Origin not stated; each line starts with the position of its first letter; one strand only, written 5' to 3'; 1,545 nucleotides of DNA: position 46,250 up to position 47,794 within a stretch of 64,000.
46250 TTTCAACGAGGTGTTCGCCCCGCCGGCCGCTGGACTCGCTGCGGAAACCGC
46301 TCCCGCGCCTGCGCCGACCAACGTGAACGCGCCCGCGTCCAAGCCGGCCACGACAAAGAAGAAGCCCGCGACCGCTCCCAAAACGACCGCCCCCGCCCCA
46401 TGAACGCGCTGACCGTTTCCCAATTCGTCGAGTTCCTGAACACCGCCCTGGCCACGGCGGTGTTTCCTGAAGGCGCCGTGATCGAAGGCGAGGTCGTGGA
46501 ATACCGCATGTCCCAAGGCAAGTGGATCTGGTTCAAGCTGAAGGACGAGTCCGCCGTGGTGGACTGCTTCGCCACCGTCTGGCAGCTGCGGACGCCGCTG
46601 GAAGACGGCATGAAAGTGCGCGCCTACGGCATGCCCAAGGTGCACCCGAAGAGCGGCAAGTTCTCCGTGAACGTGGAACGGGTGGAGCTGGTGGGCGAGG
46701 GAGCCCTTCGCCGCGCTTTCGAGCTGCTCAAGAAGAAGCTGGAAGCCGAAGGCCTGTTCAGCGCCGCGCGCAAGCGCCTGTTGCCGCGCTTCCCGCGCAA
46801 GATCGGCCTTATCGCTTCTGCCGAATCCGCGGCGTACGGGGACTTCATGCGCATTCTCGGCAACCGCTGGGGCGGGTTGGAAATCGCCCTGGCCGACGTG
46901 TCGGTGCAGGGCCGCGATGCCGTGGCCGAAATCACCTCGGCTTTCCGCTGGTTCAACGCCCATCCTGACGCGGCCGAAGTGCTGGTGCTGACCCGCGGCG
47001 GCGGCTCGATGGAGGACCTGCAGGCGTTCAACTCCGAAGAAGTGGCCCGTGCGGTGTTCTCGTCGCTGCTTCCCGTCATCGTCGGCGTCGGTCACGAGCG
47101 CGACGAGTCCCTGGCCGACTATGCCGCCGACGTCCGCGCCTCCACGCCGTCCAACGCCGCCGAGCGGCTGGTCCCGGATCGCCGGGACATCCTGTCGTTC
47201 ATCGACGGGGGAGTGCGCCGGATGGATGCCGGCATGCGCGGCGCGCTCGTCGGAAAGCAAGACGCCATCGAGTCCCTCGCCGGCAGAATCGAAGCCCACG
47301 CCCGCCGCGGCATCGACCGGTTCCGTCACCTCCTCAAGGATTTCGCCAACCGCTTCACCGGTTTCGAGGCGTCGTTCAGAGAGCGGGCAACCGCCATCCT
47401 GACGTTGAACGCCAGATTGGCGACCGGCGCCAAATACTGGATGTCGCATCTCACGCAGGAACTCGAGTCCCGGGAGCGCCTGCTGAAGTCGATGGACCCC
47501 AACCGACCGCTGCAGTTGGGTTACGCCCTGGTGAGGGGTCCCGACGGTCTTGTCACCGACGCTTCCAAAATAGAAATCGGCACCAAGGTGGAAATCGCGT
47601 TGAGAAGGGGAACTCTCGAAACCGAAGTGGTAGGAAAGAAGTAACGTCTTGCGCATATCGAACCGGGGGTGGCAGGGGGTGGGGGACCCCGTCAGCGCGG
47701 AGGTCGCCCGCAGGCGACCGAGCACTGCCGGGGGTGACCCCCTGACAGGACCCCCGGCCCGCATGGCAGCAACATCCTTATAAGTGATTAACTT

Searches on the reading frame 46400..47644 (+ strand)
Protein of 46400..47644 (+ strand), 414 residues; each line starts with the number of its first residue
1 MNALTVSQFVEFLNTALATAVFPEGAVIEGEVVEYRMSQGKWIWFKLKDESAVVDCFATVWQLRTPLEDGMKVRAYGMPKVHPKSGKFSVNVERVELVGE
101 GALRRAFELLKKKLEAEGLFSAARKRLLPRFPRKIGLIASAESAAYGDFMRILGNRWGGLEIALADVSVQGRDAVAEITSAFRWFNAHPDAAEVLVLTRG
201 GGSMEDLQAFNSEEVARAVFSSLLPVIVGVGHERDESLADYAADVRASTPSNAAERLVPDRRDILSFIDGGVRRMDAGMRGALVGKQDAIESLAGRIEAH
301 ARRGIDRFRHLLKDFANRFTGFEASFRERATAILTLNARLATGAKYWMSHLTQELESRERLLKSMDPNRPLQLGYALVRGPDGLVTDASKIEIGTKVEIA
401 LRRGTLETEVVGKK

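Call 7: search_protein_families(library=pfam, proteins=[window:46400-47644:+])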
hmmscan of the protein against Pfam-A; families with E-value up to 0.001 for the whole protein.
window:46400-47644:+ (414 aa): 3 families
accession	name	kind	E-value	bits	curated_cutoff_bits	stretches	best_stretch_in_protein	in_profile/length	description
PF02601.20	Exonuc_VII_L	-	4.3e-72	243.7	35.9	1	119-408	1-314/315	Exonuclease VII, large subunit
PF13742.12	tRNA_anti_2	-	8.7e-14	52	27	1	4-95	1-94/95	OB-fold nucleic acid binding domain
PF01336.31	tRNA_anti-codon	-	5.8e-07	29.8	27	1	27-97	2-74/75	OB-fold nucleic acid binding domain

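Call 13: find_encoding_contigs(protein=window:46400-47644:+, flank=3000, max_places=10)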
Protein window:46400-47644:+ (414 aa): no gene with exactly this product is on record in the collection.

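Call 15: find_related_loci(query=window:46400-47644:+, collection=genome_contigs, flank=3000)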
Query window:46400-47644:+ (414 aa) in genome_contigs; peptide patterns used: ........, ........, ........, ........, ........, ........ (x = any residue, [..] = any of these).
128 stretches matched a pattern; 61 encode a relative of the query (tblastn E <= 1e-3); 61 distinct loci.
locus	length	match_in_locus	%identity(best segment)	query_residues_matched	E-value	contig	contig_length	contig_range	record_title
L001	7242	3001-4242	86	1-414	0e+0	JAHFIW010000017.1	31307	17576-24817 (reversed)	MAG: bacterium isolate nzgw371 NODE_1902_length_31308_cov_3.695322, whole genome shotgun sequence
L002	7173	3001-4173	70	1-413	0e+0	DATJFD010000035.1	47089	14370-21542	MAG TPA_asm: Candidatus Binatia bacterium isolate SMAG_U15450 k141_8427285, whole genome shotgun sequence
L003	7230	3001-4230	68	1-410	0e+0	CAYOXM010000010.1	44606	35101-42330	MAG TPA_asm: uncultured Gammaproteobacteria bacterium isolate SRP237561_co1_396 genome assembly, contig: NODE_1134_lengt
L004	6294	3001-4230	64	1-410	0e+0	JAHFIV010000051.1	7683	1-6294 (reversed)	MAG: bacterium isolate nzgw370 NODE_4903_length_7684_cov_2.952797, whole genome shotgun sequence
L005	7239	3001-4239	64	1-413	3e-172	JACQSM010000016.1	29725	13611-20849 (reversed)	MAG: Candidatus Uhrbacteria bacterium isolate NC_groundwater_1385_Ag_S-0.2um_61_26 S_p2_S4_coassembly_k141_525801, whole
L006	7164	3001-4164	64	1-410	2e-166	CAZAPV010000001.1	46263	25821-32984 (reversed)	MAG TPA_asm: uncultured Gammaproteobacteria bacterium isolate SRP193066_co2_451 genome assembly, contig: NODE_305_length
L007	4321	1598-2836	62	1-413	7e-166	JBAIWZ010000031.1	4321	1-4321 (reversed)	MAG: Acutalibacteraceae bacterium isolate bin_138 c_000005747039, whole genome shotgun sequence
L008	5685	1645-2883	62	1-413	1e-158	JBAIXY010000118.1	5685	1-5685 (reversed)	MAG: Vicinamibacterales bacterium isolate bin_279 c_000020387273, whole genome shotgun sequence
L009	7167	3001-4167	56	2-411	2e-148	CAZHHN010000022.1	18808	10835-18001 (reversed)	MAG TPA_asm: uncultured Gammaproteobacteria bacterium isolate SRP193066_co2_114 genome assembly, contig: NODE_1566_lengt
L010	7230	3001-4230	55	1-410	4e-140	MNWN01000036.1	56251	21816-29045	MAG: Parcubacteria group bacterium CG1_02_58_44 cg1_0.2_scaffold_251_c, whole genome shotgun sequence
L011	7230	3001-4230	56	1-410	1e-136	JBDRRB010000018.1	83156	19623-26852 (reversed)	MAG: bacterium isolate MEGAHIT-group-2.75 k141_1265150, whole genome shotgun sequence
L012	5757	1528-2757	52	1-410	5e-136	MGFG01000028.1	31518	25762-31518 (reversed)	MAG: Candidatus Uhrbacteria bacterium RIFOXYC2_FULL_47_19 rifoxyc2_full_scaffold_653, whole genome shotgun sequence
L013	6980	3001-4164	48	1-410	5e-126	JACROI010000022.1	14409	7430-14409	MAG: Candidatus Magasanikbacteria bacterium isolate NC_groundwater_1957_Pr3_S-0.2um_43_6 scaffold_172058, whole genome s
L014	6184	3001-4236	47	1-409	5e-125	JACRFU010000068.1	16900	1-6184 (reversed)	MAG: Candidatus Magasanikbacteria bacterium isolate NC_groundwater_1733_Pr3_B-0.1um_45_36 SR-2_scaffold_141_3488359, who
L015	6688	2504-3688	50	1-413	4e-123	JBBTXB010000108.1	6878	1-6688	MAG: Patescibacteria group bacterium isolate H14-bin029_1 H14_bin029_1_000000000108, whole genome shotgun sequence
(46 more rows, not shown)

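Call 21: find_related_loci(query=window:46400-47644:+, collection=metagenome_contigs, flank=10000)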
Query window:46400-47644:+ (414 aa) in metagenome_contigs; peptide patterns used: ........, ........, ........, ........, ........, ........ (x = any residue, [..] = any of these).
169 stretches matched a pattern; 68 encode a relative of the query (tblastn E <= 1e-3); 68 distinct loci.
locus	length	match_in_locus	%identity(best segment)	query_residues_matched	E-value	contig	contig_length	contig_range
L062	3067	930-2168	69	1-413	0e+0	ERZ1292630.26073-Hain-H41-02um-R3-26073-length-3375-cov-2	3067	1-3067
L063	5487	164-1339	70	1-414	0e+0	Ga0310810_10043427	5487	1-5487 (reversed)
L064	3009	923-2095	70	1-413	0e+0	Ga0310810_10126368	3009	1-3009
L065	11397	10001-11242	63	1-414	1e-169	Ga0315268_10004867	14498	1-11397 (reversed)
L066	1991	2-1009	71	76-411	5e-171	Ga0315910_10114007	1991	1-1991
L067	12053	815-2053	57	3-414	2e-147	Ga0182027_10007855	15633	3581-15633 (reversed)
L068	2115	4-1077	61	56-413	2e-151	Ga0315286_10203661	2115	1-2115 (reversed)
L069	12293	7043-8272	55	1-410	5e-140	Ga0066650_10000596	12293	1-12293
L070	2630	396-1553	52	4-410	1e-143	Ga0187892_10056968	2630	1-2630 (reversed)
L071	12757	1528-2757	52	1-410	7e-136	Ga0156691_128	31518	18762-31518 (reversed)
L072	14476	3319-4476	50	1-411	7e-126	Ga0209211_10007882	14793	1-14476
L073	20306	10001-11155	50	1-410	2e-125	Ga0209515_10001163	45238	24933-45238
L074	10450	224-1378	50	1-410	2e-125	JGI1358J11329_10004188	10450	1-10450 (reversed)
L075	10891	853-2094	47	1-411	2e-124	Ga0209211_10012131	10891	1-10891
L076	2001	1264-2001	74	1-246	2e-131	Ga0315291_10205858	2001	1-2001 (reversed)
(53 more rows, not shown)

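Call 28: find_homologous_proteins(query=window:46400-47641:+, max_evalue=1e-60)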
Query window:46400-47641:+ (414 aa): 5495 proteins with E <= 1e-60 among 8000 candidates; the best 120 are listed.
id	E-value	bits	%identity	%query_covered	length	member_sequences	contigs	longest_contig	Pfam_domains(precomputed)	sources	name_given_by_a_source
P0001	1.4e-267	905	100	100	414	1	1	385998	PF02601.21,PF13742.13,PF01336.32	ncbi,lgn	-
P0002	1.0e-235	800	86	100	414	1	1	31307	PF02601.21,PF13742.13,PF01336.32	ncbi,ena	-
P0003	2.9e-234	796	86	100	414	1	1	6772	PF02601.21,PF13742.13,PF01336.32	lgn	-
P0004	3.4e-203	693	76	100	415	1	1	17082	PF02601.21,PF13742.13,PF01336.32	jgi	jgi:exodeoxyribonuclease VII large subunit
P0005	1.1e-194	665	71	100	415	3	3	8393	PF02601.21,PF13742.13,PF01336.32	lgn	-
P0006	2.5e-193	661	72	100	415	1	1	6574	PF02601.21,PF13742.13,PF01336.32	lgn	-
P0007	8.1e-189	646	69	100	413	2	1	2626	PF02601.21,PF13742.13,PF01336.32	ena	-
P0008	7.0e-187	640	69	99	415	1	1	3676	PF02601.21,PF13742.13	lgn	-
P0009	1.6e-186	638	70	100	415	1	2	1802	PF02601.21,PF13742.13,PF01336.32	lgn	-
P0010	3.2e-186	637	69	100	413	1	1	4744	PF02601.21,PF13742.13,PF01336.32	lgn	-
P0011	2.1e-185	635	68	99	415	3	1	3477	PF02601.21,PF13742.13,PF01336.32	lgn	-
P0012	1.3e-182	626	70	100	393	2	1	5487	PF02601.21,PF13742.13,PF01336.32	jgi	-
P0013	1.3e-180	619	70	100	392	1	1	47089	PF02601.21,PF13742.13,PF01336.32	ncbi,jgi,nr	ncbi:MAG TPA: exodeoxyribonuclease VII large subunit [Candidatus Binatia bacterium]|nr:exodeoxyribon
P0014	2.2e-180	618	68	100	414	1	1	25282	PF02601.21,PF13742.13,PF01336.32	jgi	jgi:exodeoxyribonuclease VII large subunit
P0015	2.1e-179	615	68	99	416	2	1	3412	PF02601.21,PF13742.13,PF01336.32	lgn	-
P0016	8.4e-178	610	69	100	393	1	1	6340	PF02601.21,PF13742.13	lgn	-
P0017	1.1e-175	603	66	99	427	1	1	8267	PF02601.21,PF13742.13,PF01336.32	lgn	-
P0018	4.2e-171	588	65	99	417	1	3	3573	PF02601.21,PF13742.13,PF01336.32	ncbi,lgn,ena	-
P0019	1.3e-170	586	64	99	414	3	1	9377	PF02601.21,PF13742.13,PF01336.32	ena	-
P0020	3.4e-170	585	65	99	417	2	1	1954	PF02601.21,PF13742.13,PF01336.32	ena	-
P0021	9.4e-169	580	66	99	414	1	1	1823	PF02601.21,PF13742.13,PF01336.32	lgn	-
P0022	5.2e-167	574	65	99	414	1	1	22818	PF02601.21,PF13742.13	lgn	-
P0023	2.5e-165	569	64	100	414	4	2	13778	PF02601.21,PF13742.13,PF01336.32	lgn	-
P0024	1.6e-163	563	63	100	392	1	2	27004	PF02601.21,PF13742.13,PF01336.32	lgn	-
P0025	3.3e-163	562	63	100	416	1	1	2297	PF02601.21,PF13742.13,PF01336.32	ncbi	-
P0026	3.6e-163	561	61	100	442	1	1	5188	PF02601.21,PF13742.13,PF01336.32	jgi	-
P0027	9.5e-163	560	64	99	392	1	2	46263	PF02601.21,PF13742.13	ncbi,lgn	-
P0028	1.4e-162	560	61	100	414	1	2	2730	PF02601.21,PF13742.13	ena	-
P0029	2.1e-162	559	63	100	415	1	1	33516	PF02601.21,PF13742.13,PF01336.32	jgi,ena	-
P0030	1.6e-160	553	62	100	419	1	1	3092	PF02601.21,PF13742.13,PF01336.32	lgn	-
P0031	2.9e-159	549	61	100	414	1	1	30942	PF02601.21,PF13742.13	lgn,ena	-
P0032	4.8e-159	548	60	100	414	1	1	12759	PF02601.21,PF13742.13,PF01336.32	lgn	-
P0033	5.8e-159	548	59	100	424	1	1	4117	PF02601.21,PF13742.13,PF01336.32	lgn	-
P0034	3.0e-157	542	62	99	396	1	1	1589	PF02601.21,PF13742.13,PF01336.32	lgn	-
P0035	8.2e-157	541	63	100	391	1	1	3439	PF02601.21,PF13742.13,PF01336.32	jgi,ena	-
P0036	1.9e-156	539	61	99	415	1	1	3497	PF02601.21,PF13742.13,PF01336.32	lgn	-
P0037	2.7e-156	539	61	100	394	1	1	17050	PF02601.21,PF13742.13,PF01336.32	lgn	-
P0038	2.7e-156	539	61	98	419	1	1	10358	PF02601.21,PF13742.13,PF01336.32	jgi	-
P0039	1.0e-155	537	60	100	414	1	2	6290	PF02601.21,PF13742.13,PF01336.32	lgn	-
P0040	2.1e-155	536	61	99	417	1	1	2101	PF02601.21,PF13742.13,PF01336.32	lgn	-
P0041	3.0e-155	535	63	99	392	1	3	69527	PF02601.21,PF13742.13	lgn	-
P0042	8.4e-155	534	62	100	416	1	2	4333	PF02601.21,PF13742.13,PF01336.32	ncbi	-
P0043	9.9e-155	534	64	92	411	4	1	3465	PF02601.21,PF13742.13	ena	-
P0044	1.9e-154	533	61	99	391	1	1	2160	PF02601.21,PF13742.13,PF01336.32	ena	-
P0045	6.6e-154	531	61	100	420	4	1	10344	PF02601.21,PF13742.13,PF01336.32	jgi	-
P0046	1.0e-153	530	61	99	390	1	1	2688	PF02601.21,PF13742.13,PF01336.32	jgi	jgi:exodeoxyribonuclease VII large subunit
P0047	2.7e-153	529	61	99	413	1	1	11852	PF02601.21,PF13742.13,PF01336.32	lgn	-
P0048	3.8e-153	528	62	97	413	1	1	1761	PF02601.21,PF13742.13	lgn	-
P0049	8.2e-153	527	58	100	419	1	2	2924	PF02601.21,PF13742.13,PF01336.32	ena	-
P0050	3.9e-152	525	62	100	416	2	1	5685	PF02601.21,PF13742.13,PF01336.32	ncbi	-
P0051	9.5e-152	524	59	99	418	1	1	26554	PF02601.21,PF13742.13,PF01336.32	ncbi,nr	ncbi:MAG: exodeoxyribonuclease VII large subunit [Patescibacteria group bacterium]|nr:exodeoxyribonu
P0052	3.0e-151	522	61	99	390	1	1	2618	PF02601.21,PF13742.13,PF01336.32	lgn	-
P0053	9.3e-151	521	59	100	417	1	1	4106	PF02601.21,PF13742.13,PF01336.32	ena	-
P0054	2.5e-150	519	60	99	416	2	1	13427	PF02601.21,PF13742.13,PF01336.32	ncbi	-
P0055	1.7e-149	516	59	99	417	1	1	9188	PF02601.21,PF13742.13,PF01336.32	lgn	-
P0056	1.8e-149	516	60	99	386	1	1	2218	PF02601.21,PF13742.13,PF01336.32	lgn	-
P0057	2.1e-149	516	57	100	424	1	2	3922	PF02601.21,PF13742.13,PF01336.32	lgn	-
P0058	9.9e-149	514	59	99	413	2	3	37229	PF02601.21,PF13742.13,PF01336.32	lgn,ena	-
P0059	1.1e-148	514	58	100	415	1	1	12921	PF02601.21,PF13742.13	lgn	-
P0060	1.6e-148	513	60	99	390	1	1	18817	PF02601.21,PF13742.13,PF01336.32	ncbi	-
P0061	4.2e-148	512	58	98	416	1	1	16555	PF02601.21,PF13742.13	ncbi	ncbi:MAG: exodeoxyribonuclease VII large subunit [Patescibacteria group bacterium]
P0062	1.9e-147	510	59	100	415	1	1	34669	PF02601.21,PF13742.13,PF01336.32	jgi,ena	-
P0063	2.6e-147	509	58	100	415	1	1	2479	PF02601.21,PF13742.13,PF01336.32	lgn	-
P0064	4.0e-147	509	58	99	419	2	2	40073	PF02601.21,PF13742.13,PF01336.32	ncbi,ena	-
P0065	5.1e-147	508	59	100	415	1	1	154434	PF02601.21,PF13742.13,PF01336.32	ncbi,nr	ncbi:MAG: exodeoxyribonuclease VII large subunit [Patescibacteria group bacterium]|nr:exodeoxyribonu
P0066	2.5e-146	506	61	99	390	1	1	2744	PF02601.21,PF13742.13,PF01336.32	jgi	jgi:exodeoxyribonuclease VII large subunit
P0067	2.5e-146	506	58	99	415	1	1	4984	PF02601.21,PF13742.13,PF01336.32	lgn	-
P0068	4.2e-146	505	58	99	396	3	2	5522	PF02601.21,PF13742.13,PF01336.32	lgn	-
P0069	1.3e-145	504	58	100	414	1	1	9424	PF02601.21,PF13742.13,PF01336.32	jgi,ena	-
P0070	1.9e-145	503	58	99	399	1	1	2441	PF02601.21,PF13742.13,PF01336.32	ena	-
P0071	5.3e-145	502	58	99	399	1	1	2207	PF02601.21,PF13742.13,PF01336.32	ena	-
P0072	5.6e-145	502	58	100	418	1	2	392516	PF02601.21,PF13742.13,PF01336.32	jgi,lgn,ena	jgi:exodeoxyribonuclease VII large subunit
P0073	6.4e-145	501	58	99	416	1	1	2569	PF02601.21,PF13742.13,PF01336.32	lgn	-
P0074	7.7e-145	501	59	99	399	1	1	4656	PF02601.21,PF13742.13,PF01336.32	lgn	-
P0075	1.1e-144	501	59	99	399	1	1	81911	PF02601.21,PF13742.13,PF01336.32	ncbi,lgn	-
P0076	2.0e-144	500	60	99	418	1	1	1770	PF02601.21,PF13742.13,PF01336.32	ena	-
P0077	3.5e-144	499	56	99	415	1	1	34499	PF02601.21,PF13742.13,PF01336.32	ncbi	-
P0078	5.2e-144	498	72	76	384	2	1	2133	PF02601.21,PF13742.13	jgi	jgi:exodeoxyribonuclease VII large subunit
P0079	7.6e-144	498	58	99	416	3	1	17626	PF02601.21,PF13742.13,PF01336.32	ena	-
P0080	9.7e-144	498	57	100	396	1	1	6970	PF02601.21,PF13742.13,PF01336.32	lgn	-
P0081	1.1e-143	497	58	99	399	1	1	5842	PF02601.21,PF13742.13,PF01336.32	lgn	-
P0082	1.4e-143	497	57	99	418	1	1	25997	PF02601.21,PF13742.13,PF01336.32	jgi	jgi:exodeoxyribonuclease VII large subunit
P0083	1.6e-143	497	57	98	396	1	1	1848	PF02601.21,PF13742.13,PF01336.32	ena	-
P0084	1.7e-143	497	58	100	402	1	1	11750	PF02601.21,PF13742.13,PF01336.32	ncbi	-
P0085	2.0e-143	496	57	99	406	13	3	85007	PF02601.21,PF13742.13,PF01336.32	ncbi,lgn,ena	-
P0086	2.1e-143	496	59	99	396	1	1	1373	PF02601.21,PF13742.13,PF01336.32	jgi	jgi:exodeoxyribonuclease VII large subunit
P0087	2.2e-143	496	56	99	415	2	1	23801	PF02601.21,PF13742.13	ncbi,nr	ncbi:exodeoxyribonuclease VII large subunit [Patescibacteria group bacterium]|nr:exodeoxyribonucleas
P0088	3.2e-143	496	58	98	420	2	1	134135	PF02601.21,PF13742.13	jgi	-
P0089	4.5e-143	495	58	99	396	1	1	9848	PF02601.21,PF13742.13,PF01336.32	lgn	-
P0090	4.8e-143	495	58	99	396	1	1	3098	PF02601.21,PF13742.13,PF01336.32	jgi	jgi:exodeoxyribonuclease VII large subunit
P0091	9.4e-143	494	58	99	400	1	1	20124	PF02601.21,PF13742.13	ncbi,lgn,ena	-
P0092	2.3e-142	493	57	99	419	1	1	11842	PF02601.21,PF13742.13,PF01336.32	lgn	-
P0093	5.6e-142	492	58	99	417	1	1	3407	PF02601.21,PF13742.13,PF01336.32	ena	-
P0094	7.5e-142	491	57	99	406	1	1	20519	PF02601.21,PF13742.13,PF01336.32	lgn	-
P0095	7.9e-142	491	59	99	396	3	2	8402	PF02601.21,PF13742.13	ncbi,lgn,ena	-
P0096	1.1e-141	491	55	99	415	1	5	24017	PF02601.21,PF13742.13,PF01336.32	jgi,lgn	jgi:exodeoxyribonuclease VII large subunit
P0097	1.7e-141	490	56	99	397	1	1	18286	PF02601.21,PF13742.13,PF01336.32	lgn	-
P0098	2.2e-141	490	58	99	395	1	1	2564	PF02601.21,PF13742.13,PF01336.32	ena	-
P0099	2.9e-141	489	58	99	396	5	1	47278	PF02601.21,PF13742.13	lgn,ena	-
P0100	3.3e-141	489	57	100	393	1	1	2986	PF02601.21,PF13742.13,PF01336.32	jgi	jgi:exodeoxyribonuclease VII large subunit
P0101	3.5e-141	489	57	99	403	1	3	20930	PF02601.21,PF13742.13,PF01336.32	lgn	-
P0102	4.3e-141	489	56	99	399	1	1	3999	PF02601.21,PF13742.13,PF01336.32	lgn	-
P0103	5.5e-141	488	56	100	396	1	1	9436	PF02601.21,PF13742.13,PF01336.32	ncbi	-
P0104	6.8e-141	488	58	98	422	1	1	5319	PF02601.21,PF13742.13,PF01336.32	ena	-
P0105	8.0e-141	488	56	100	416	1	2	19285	PF02601.21,PF13742.13,PF01336.32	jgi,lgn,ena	-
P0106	8.5e-141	488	54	100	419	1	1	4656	PF02601.21,PF13742.13,PF01336.32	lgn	-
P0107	1.2e-140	487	58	99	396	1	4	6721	PF02601.21,PF13742.13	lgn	-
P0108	1.3e-140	487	57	99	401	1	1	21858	PF02601.21,PF13742.13,PF01336.32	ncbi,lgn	-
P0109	1.3e-140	487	58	99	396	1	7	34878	PF02601.21,PF13742.13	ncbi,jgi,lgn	jgi:exodeoxyribonuclease VII large subunit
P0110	1.5e-140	487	57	100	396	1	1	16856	PF02601.21,PF13742.13,PF01336.32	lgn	-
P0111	1.9e-140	487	56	99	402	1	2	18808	PF02601.21,PF13742.13,PF01336.32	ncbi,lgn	-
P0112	2.6e-140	486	58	99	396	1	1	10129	PF02601.21,PF13742.13,PF01336.32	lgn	-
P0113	3.7e-140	486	57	99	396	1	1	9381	PF02601.21,PF13742.13,PF01336.32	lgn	-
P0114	1.4e-139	484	57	99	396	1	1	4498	PF02601.21,PF13742.13,PF01336.32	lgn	-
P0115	1.4e-139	484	58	99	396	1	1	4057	PF02601.21,PF13742.13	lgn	-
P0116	1.5e-139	484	57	99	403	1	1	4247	PF02601.21,PF13742.13,PF01336.32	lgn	-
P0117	2.2e-139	483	58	98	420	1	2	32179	PF02601.21,PF13742.13,PF01336.32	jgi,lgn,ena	jgi:exodeoxyribonuclease VII large subunit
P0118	4.7e-139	482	56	99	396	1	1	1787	PF02601.21,PF13742.13,PF01336.32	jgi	jgi:exodeoxyribonuclease VII large subunit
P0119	5.2e-139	482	57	99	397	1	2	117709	PF02601.21,PF13742.13,PF01336.32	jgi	-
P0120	5.3e-139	482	57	99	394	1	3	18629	PF02601.21,PF13742.13,PF01336.32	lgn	-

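Call 31: find_encoding_contigs(protein=P0001, flank=1000, max_places=3)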
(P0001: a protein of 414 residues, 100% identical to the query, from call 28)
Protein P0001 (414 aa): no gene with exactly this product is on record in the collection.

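Call 32: find_encoding_contigs(protein=P0003, flank=10000, max_places=3)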
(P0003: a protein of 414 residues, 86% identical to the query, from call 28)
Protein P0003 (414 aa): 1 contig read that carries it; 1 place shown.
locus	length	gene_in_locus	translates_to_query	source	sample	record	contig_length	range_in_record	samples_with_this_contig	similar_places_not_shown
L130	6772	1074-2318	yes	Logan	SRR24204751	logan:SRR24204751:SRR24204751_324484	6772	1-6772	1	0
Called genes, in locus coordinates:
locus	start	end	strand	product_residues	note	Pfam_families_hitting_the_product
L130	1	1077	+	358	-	?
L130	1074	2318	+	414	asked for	PF13742:tRNA_anti_2, PF01336:tRNA_anti-codon, PF02601:Exonuc_VII_L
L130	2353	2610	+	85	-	PF02609:Exonuc_VII_S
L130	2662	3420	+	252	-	PF14023:Bestrophin-like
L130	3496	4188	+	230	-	PF00696:AA_kinase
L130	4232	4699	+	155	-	-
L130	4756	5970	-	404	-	-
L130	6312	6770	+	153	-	?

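Call 33: find_encoding_contigs(protein=P0004, flank=10000, max_places=3)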
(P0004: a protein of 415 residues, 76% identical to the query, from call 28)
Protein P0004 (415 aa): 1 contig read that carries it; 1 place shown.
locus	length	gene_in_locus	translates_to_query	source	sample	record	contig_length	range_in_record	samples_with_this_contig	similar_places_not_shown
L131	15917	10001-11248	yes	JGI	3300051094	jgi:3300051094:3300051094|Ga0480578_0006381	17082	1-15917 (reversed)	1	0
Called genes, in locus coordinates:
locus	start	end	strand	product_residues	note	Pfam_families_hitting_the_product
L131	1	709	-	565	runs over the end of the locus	PF18884:TSP3_bac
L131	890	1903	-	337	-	PF01207:Dus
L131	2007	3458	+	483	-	PF13482:RNase_H_2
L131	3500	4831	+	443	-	PF00342:PGI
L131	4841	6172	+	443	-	PF13200:DUF4015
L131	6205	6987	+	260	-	PF00160:Pro_isomerase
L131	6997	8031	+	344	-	PF01636:APH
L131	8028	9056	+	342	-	PF00730:HhH-GPD, PF00633:HHH (weak)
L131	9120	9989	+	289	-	PF10648:Gmad2 (weak), PF10646:Germane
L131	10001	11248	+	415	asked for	PF13742:tRNA_anti_2, PF01336:tRNA_anti-codon (weak), PF02601:Exonuc_VII_L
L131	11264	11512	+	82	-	PF02609:Exonuc_VII_S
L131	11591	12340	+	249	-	PF14023:Bestrophin-like (weak)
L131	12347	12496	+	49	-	-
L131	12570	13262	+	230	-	PF00696:AA_kinase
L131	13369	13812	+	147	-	-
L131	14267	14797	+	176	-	PF00466:Ribosomal_L10, PF27436:RL10_C (weak)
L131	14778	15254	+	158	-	PF16320:Ribosomal_L12_N, PF00542:Ribosomal_L12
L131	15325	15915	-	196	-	?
